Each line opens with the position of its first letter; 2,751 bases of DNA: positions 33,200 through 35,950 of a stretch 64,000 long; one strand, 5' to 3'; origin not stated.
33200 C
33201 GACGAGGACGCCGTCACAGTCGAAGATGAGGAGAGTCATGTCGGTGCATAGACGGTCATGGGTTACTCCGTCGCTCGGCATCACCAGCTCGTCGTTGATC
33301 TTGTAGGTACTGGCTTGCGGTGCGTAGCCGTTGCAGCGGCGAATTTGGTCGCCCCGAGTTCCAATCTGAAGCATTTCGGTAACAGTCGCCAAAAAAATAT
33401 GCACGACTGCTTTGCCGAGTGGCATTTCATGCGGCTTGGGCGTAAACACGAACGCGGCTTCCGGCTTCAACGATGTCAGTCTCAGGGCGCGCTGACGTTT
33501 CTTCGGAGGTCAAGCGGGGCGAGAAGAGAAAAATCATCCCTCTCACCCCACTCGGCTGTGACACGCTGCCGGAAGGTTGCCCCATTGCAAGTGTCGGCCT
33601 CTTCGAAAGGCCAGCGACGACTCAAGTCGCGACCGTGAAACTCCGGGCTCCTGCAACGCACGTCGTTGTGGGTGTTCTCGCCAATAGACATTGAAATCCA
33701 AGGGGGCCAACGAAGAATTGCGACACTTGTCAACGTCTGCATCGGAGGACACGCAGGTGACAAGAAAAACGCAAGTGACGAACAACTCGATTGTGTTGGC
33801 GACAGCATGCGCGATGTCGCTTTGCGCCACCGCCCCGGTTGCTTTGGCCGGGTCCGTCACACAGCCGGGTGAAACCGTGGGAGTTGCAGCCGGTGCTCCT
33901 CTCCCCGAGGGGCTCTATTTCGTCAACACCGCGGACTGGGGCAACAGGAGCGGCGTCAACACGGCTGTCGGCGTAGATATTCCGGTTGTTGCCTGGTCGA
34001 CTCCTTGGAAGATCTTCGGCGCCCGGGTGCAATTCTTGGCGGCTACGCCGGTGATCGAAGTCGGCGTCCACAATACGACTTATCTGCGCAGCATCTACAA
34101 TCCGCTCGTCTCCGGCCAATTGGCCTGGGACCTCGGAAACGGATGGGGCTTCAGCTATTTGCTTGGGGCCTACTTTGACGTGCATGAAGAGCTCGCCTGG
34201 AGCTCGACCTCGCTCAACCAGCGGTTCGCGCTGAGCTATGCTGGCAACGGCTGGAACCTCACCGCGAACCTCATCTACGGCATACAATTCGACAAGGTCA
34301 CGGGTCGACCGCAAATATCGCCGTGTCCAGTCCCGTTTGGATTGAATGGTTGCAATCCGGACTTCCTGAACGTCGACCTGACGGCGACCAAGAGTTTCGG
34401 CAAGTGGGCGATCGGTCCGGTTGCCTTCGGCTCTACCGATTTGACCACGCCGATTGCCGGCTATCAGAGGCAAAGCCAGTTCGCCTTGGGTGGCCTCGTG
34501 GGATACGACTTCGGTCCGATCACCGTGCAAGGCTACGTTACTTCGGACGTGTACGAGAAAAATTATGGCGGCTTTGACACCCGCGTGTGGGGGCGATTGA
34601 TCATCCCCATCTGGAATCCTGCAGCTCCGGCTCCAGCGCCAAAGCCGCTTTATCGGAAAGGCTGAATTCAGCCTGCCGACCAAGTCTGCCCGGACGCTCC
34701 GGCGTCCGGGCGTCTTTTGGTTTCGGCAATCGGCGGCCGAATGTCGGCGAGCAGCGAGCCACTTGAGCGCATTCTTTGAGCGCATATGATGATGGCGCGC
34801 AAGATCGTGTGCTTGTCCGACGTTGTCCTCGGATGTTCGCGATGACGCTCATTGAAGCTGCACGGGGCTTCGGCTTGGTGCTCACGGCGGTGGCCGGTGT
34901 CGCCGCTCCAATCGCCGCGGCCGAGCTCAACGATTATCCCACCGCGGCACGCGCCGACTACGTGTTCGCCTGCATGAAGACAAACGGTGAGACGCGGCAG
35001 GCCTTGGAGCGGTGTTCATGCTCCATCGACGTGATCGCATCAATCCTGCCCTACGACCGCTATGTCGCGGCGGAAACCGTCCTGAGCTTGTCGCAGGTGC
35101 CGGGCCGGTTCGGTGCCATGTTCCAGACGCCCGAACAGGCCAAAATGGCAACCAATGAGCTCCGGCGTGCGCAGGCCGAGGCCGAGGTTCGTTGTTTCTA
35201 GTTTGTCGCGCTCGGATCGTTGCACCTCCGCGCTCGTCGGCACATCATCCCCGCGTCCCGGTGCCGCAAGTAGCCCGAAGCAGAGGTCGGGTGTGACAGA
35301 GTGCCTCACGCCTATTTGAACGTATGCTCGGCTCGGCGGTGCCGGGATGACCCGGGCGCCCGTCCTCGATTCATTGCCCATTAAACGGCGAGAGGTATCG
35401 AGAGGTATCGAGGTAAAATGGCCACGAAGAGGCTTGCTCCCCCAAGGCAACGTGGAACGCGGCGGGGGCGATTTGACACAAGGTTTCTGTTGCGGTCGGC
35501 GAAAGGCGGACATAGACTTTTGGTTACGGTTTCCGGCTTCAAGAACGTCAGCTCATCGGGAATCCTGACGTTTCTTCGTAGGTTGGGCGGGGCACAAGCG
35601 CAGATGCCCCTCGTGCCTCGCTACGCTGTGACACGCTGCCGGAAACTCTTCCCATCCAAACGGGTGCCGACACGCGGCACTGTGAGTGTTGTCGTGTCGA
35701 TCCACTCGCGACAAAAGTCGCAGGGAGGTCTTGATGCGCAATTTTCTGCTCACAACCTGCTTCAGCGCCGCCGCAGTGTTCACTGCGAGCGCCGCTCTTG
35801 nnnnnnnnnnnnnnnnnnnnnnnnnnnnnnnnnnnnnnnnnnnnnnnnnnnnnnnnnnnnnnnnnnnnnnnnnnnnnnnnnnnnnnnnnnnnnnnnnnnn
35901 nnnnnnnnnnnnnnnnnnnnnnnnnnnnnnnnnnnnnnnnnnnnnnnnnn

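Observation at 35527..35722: Candidate three-way-junction regulatory RNA in the xoxF leader, supported by a second compensated copy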

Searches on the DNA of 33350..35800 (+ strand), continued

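Call 48: search_with_rna_model(model_id=R1, sources=[L079, L080, L081, L082, L083, L084, L085, L086, L087, L088, L089, L090, L091, L092, L093, L094, L095, L096, L097, L098, L099, L100, L101, L102, L103, L104, L105, L106, L107, L108, L109, L110, L111, L112, L113, L114, L115, L116, L117, L118, L119, L120, L121, L122, L123, L124, L125, L126, L127, L128, L129, L130, L131, L132, L133, L134, L135, L136, L137, L138, L139, L140, L141, L142, L143, L144, L145, L146, L147, L148, L149, L150, L151, L152, L153, L154, L155, L156, L157, L158], max_evalue=0.01, make_alignment=true)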
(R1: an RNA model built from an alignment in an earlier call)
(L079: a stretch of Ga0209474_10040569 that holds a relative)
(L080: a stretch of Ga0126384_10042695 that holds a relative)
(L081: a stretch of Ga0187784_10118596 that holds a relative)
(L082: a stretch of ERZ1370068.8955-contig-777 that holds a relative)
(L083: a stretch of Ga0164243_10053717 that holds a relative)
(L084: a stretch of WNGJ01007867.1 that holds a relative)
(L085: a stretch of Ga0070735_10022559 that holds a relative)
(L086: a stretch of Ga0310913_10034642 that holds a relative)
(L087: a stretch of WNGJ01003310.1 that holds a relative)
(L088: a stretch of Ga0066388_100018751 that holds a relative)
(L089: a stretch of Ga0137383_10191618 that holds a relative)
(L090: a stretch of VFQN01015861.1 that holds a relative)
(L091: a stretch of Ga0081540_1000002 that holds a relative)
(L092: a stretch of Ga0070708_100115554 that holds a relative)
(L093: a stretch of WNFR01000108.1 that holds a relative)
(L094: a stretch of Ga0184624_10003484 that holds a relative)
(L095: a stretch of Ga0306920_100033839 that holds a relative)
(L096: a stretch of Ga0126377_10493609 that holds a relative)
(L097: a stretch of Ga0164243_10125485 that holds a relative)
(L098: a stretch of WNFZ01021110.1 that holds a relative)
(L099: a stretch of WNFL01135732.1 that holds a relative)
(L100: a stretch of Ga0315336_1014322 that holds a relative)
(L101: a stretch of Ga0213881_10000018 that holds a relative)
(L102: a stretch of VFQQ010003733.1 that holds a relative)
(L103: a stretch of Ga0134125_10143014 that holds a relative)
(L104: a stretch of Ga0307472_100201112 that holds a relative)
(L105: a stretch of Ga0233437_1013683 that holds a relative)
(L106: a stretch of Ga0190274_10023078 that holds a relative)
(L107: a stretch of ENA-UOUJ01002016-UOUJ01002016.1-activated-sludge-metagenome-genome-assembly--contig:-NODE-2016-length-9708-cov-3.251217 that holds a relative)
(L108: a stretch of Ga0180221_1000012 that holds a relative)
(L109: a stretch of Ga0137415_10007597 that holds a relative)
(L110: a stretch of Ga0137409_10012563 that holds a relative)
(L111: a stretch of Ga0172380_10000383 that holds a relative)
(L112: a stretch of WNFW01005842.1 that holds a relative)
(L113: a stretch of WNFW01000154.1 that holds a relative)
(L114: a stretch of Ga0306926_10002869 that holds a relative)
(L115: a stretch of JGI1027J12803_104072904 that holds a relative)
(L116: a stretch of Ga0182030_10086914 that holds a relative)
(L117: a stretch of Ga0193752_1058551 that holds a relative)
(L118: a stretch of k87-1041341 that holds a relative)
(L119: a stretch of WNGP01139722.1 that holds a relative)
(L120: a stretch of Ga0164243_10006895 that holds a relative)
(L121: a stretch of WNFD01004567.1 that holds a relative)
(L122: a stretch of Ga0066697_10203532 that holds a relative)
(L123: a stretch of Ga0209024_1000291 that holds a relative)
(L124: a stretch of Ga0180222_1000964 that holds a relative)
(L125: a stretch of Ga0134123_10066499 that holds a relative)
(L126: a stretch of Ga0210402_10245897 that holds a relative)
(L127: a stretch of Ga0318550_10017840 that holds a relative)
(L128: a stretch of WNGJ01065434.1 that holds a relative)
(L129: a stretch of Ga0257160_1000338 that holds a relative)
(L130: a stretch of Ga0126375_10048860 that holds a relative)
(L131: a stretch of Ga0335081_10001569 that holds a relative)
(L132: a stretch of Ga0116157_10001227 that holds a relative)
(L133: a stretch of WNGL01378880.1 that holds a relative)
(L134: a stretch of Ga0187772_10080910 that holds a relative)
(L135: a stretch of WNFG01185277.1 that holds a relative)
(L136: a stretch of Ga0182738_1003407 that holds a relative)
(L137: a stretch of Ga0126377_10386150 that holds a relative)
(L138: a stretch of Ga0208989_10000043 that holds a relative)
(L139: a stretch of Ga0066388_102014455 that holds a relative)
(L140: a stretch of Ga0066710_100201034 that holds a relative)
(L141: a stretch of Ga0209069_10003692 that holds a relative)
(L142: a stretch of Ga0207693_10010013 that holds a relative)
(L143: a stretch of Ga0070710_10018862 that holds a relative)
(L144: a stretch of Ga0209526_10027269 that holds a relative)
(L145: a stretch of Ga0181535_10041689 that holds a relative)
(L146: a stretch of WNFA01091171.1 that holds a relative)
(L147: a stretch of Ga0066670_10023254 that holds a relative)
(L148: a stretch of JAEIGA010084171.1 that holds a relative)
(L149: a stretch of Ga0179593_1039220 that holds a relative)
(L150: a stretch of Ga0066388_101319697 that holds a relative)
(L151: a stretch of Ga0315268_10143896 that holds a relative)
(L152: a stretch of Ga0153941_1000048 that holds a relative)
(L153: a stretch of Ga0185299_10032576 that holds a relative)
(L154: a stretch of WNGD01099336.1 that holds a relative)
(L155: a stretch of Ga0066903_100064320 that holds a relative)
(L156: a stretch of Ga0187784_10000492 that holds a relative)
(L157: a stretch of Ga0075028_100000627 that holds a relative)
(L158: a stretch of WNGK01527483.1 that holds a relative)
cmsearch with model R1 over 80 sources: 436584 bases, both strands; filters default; matches with E-value up to 0.01: 76.
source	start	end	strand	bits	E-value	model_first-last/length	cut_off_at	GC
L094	288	417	-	133.5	6e-32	1-130/130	no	0.62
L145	1332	1462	+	133.1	8e-32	1-130/130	no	0.61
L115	356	484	-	129.2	8.1e-31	1-130/130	no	0.59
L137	306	435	-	129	9.1e-31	1-130/130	no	0.6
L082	4136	4263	-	128.2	1.5e-30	1-130/130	no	0.62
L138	8714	8841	-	127.8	1.8e-30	1-130/130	no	0.61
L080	176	305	+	125.8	6.2e-30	1-130/130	no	0.59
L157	11191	11320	-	125.5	7.3e-30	1-130/130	no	0.59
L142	4210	4339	+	124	1.8e-29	1-130/130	no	0.57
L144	1468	1593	-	122.5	4.3e-29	1-130/130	no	0.6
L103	937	1066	+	121.9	6.3e-29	1-130/130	no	0.58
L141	731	860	+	121.8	6.6e-29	1-130/130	no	0.58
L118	1443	1579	+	119.5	2.5e-28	1-130/130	no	0.62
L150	899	1032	+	118.7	4.2e-28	1-130/130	no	0.57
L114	5659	5794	+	117.1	1.1e-27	1-130/130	no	0.59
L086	2878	3013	+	116.3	1.7e-27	1-130/130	no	0.6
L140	582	718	-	115.2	3.3e-27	1-130/130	no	0.59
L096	32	168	-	113.7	7.9e-27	1-130/130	no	0.61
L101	4787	4918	-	113.4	9.8e-27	1-130/130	no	0.6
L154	3260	3393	+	112.6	1.5e-26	1-130/130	no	0.63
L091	919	1045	+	112.2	2e-26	1-130/130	no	0.59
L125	1223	1352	+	112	2.2e-26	1-130/130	no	0.58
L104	124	255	-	108.9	1.4e-25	1-130/130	no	0.58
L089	916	1052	+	104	2.6e-24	1-130/130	no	0.61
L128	4011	4147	+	104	2.6e-24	1-130/130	no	0.61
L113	5685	5808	+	101.1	1.4e-23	1-130/130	no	0.63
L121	13716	13839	+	101.1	1.4e-23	1-130/130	no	0.63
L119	373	506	+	100.2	2.5e-23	1-130/130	no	0.6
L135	713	826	-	99.2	4.7e-23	1-130/130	no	0.63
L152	676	798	+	98.3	7.7e-23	1-130/130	no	0.63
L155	3145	3274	+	97.6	1.2e-22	1-130/130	no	0.59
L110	1532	1662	-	96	3e-22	1-130/130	no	0.58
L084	7971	8101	-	95.8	3.4e-22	1-130/130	no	0.56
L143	117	251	-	95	5.5e-22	1-130/130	no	0.62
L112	407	541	-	94.3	8.2e-22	1-130/130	no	0.61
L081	1125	1257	+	93.8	1.1e-21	1-130/130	no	0.62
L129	1780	1909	-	93.6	1.2e-21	1-130/130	no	0.6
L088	3855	3985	+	93.6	1.3e-21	1-130/130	no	0.6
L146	1021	1151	-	93.4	1.4e-21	1-130/130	no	0.56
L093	1329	1459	-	93.2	1.6e-21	1-130/130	no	0.59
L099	1724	1854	+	93.2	1.6e-21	1-130/130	no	0.59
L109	6400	6530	+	93.2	1.6e-21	1-130/130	no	0.59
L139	655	780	+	92.4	2.5e-21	1-130/130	no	0.6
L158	1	124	-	92.3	2.7e-21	1-123/130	3'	0.6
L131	2338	2473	+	90.4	8.5e-21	1-130/130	no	0.59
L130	283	413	-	88.8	2.2e-20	1-130/130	no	0.6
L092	1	114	-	88.3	2.9e-20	1-120/130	3'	0.64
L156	869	1004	+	88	3.6e-20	1-130/130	no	0.58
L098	3391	3511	-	86.8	7.3e-20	1-130/130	no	0.6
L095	3531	3664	-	83.2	6.2e-19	1-130/130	no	0.58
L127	82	208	+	83.1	6.8e-19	1-130/130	no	0.61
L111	11722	11854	-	80.3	3.4e-18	1-130/130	no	0.59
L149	111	245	-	79.4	6.1e-18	1-130/130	no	0.56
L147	2550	2673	+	79.3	6.4e-18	1-130/130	no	0.63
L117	544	675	-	78.9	8.1e-18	1-130/130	no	0.58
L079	747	870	+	78.5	1e-17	1-130/130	no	0.64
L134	1444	1579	+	77.1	2.4e-17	1-130/130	no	0.6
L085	3861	3990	-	76.5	3.4e-17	1-130/130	no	0.58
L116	3182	3314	-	76.2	4e-17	1-130/130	no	0.6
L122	430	568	-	75.4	6.3e-17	1-130/130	no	0.58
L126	1183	1315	+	75.3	6.8e-17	1-130/130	no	0.57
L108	4156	4289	+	74.5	1.1e-16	1-130/130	no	0.6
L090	307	441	-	74.4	1.1e-16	1-130/130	no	0.58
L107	5243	5378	-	74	1.5e-16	1-130/130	no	0.6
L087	9359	9492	+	72.7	3.1e-16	1-130/130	no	0.57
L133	654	786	+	72.6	3.4e-16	1-130/130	no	0.56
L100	5459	5594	+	70.1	1.5e-15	1-130/130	no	0.58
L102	5980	6115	-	70.1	1.5e-15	1-130/130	no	0.58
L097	1624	1758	+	68.8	3.2e-15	1-130/130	no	0.56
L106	1148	1283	+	68.6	3.8e-15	1-130/130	no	0.6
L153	14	148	+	66.9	1.1e-14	1-130/130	no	0.56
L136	2016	2152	+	66.2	1.6e-14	1-130/130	no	0.57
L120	4968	5102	-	66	1.8e-14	1-130/130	no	0.55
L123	6214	6344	-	64.7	3.8e-14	1-130/130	no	0.62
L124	1321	1444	+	63.5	7.8e-14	1-130/130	no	0.62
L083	4382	4506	+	56.3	5.8e-12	1-121/130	3'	0.54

Alignment A6: 76 matches aligned to the model, 206 columns, each read 5' to 3' on its own strand. Consensus structure (alignment columns), stored with it:
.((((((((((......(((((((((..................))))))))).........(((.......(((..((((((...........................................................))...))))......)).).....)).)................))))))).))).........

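Call 72: search_with_rna_model(model_id=R1, sources=[L199, L200, L201, L202, L203, L159, L160, L161, L162, L163, L164, L165, L166, L167, L168, L169, L170, L171, L172, L173, L174, L175, L176, L177, L178, L179, L180, L181, L182, L183, L184, L185, L186, L187, L188, L189, L190, L191, L192, L193, L194, L195, L196, L197, L198], max_evalue=0.01, show_alignments=0)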
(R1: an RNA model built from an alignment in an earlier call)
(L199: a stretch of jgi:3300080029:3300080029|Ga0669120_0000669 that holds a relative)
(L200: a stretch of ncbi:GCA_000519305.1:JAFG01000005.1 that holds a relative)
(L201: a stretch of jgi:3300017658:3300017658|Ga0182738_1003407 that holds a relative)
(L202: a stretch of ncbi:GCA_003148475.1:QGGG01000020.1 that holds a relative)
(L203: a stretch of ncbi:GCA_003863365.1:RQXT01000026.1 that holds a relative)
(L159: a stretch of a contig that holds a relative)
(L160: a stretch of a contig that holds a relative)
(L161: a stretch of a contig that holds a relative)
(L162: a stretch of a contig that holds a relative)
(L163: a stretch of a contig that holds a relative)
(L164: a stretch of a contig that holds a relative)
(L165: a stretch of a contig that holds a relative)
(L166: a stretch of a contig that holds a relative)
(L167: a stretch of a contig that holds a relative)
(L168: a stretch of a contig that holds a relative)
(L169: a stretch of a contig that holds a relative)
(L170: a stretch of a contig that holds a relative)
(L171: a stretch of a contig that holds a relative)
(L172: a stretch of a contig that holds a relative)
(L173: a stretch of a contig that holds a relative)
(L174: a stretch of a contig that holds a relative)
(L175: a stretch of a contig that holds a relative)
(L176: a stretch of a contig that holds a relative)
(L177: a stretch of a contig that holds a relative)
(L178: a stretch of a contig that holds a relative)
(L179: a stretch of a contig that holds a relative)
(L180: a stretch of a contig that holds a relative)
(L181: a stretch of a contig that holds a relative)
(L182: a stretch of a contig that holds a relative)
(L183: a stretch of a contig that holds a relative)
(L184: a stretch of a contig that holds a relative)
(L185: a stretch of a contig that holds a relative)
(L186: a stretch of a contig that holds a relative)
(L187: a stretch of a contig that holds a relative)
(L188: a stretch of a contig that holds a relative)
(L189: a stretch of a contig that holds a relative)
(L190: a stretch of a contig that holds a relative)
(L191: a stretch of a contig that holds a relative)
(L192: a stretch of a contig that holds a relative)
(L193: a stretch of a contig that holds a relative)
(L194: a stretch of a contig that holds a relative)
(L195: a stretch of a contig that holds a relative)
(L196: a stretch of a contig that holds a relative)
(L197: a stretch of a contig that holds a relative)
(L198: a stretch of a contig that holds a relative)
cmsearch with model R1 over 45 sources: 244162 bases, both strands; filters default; matches with E-value up to 0.01: 46.
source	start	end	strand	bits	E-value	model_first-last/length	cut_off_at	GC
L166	12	141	-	133.2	4.1e-32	1-130/130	no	0.56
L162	845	973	+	131.4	1.2e-31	1-130/130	no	0.6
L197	1502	1633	+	131.3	1.3e-31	1-130/130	no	0.59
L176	4239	4367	-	129.3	4.2e-31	1-130/130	no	0.6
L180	203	331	-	129.3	4.2e-31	1-130/130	no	0.6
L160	348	475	-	127.8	9.9e-31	1-130/130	no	0.61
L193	7287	7418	-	127.1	1.6e-30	1-130/130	no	0.59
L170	3786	3915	-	125.6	3.7e-30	1-130/130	no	0.57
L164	10161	10291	+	124.5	7.2e-30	1-130/130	no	0.6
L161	722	851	-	122.9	1.9e-29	1-130/130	no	0.57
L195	5744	5872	-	121.3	4.8e-29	1-130/130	no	0.6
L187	352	483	-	119.9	1.1e-28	1-130/130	no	0.57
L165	814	950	+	119.5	1.4e-28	1-130/130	no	0.62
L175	2083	2219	-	118.8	2.2e-28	1-130/130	no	0.62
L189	611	747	-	118.8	2.2e-28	1-130/130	no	0.62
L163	264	400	-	115.2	1.8e-27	1-130/130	no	0.59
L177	2142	2283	+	109.7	4.9e-26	1-130/130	no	0.59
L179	321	457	-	109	7.6e-26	1-130/130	no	0.59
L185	1670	1806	-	106.9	2.6e-25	1-130/130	no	0.58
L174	1639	1768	+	104.9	8.4e-25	1-130/130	no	0.62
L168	682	817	-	104.6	1e-24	1-130/130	no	0.58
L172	1477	1613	+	104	1.5e-24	1-130/130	no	0.61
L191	349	481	-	101.6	6.1e-24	1-130/130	no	0.59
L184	362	496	+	101.4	6.8e-24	1-130/130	no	0.6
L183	4136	4258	-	100.2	1.4e-23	1-130/130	no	0.62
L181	1275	1398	-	100.1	1.5e-23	1-130/130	no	0.63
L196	348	472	-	99.3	2.4e-23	1-130/130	no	0.6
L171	3667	3798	+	95.6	2.1e-22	1-126/130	3'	0.59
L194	5388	5518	+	93.2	8.9e-22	1-130/130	no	0.59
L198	1926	2056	+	93.2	8.9e-22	1-130/130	no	0.59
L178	1609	1739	-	92.6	1.3e-21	1-130/130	no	0.58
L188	77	209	+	89.7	7.4e-21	1-130/130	no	0.6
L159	1526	1655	+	89.6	7.7e-21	1-130/130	no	0.59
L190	1770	1895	-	87.5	2.7e-20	1-130/130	no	0.6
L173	4063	4183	-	86.8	4.1e-20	1-130/130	no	0.6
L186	4587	4728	+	80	2.3e-18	1-130/130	no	0.55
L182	3929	4064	+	78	7.5e-18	1-130/130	no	0.56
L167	7888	8022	+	71.1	4.6e-16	1-130/130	no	0.59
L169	2136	2271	+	70.1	8.3e-16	1-130/130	no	0.59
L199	2791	2927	+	69.6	1.2e-15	1-130/130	no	0.59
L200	2791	2927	+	69.6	1.2e-15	1-130/130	no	0.59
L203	2770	2932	+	67.5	4e-15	1-130/130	no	0.54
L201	2796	2932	+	66.2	8.9e-15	1-130/130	no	0.57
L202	2796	2932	+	66.2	8.9e-15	1-130/130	no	0.57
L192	3993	4117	+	60.6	2.5e-13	1-130/130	no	0.58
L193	9992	10114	-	60.4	2.7e-13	1-130/130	no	0.63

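Call 86: search_with_rna_model(model_id=R1, sources=[L204, L205, L206, L207, L208, L209, L210, L211], max_evalue=1, filters=off, show_alignments=4)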
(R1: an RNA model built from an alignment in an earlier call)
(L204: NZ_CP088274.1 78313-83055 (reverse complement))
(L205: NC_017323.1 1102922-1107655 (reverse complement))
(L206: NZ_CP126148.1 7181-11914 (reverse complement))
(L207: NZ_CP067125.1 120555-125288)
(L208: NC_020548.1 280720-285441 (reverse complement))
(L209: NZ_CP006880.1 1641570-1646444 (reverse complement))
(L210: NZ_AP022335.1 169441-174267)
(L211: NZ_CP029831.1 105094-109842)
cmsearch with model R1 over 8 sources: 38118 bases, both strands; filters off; matches with E-value up to 1: 9.
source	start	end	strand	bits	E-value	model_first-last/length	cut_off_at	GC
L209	1273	1404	+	81.4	1.6e-19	1-130/130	no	0.61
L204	1208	1340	+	78.4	9.7e-19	1-130/130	no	0.59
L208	1834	1893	-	17.7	0.0047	1-130/130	no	0.63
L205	3254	3290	-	15.2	0.02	1-130/130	no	0.7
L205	3262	3298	+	12.4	0.11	1-130/130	no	0.62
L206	3258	3302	+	12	0.14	1-130/130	no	0.8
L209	4801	4844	-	10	0.45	1-130/130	no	0.64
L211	3270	3317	+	9.9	0.5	1-130/130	no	0.69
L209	4135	4183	-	9.6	0.6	1-130/130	no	0.65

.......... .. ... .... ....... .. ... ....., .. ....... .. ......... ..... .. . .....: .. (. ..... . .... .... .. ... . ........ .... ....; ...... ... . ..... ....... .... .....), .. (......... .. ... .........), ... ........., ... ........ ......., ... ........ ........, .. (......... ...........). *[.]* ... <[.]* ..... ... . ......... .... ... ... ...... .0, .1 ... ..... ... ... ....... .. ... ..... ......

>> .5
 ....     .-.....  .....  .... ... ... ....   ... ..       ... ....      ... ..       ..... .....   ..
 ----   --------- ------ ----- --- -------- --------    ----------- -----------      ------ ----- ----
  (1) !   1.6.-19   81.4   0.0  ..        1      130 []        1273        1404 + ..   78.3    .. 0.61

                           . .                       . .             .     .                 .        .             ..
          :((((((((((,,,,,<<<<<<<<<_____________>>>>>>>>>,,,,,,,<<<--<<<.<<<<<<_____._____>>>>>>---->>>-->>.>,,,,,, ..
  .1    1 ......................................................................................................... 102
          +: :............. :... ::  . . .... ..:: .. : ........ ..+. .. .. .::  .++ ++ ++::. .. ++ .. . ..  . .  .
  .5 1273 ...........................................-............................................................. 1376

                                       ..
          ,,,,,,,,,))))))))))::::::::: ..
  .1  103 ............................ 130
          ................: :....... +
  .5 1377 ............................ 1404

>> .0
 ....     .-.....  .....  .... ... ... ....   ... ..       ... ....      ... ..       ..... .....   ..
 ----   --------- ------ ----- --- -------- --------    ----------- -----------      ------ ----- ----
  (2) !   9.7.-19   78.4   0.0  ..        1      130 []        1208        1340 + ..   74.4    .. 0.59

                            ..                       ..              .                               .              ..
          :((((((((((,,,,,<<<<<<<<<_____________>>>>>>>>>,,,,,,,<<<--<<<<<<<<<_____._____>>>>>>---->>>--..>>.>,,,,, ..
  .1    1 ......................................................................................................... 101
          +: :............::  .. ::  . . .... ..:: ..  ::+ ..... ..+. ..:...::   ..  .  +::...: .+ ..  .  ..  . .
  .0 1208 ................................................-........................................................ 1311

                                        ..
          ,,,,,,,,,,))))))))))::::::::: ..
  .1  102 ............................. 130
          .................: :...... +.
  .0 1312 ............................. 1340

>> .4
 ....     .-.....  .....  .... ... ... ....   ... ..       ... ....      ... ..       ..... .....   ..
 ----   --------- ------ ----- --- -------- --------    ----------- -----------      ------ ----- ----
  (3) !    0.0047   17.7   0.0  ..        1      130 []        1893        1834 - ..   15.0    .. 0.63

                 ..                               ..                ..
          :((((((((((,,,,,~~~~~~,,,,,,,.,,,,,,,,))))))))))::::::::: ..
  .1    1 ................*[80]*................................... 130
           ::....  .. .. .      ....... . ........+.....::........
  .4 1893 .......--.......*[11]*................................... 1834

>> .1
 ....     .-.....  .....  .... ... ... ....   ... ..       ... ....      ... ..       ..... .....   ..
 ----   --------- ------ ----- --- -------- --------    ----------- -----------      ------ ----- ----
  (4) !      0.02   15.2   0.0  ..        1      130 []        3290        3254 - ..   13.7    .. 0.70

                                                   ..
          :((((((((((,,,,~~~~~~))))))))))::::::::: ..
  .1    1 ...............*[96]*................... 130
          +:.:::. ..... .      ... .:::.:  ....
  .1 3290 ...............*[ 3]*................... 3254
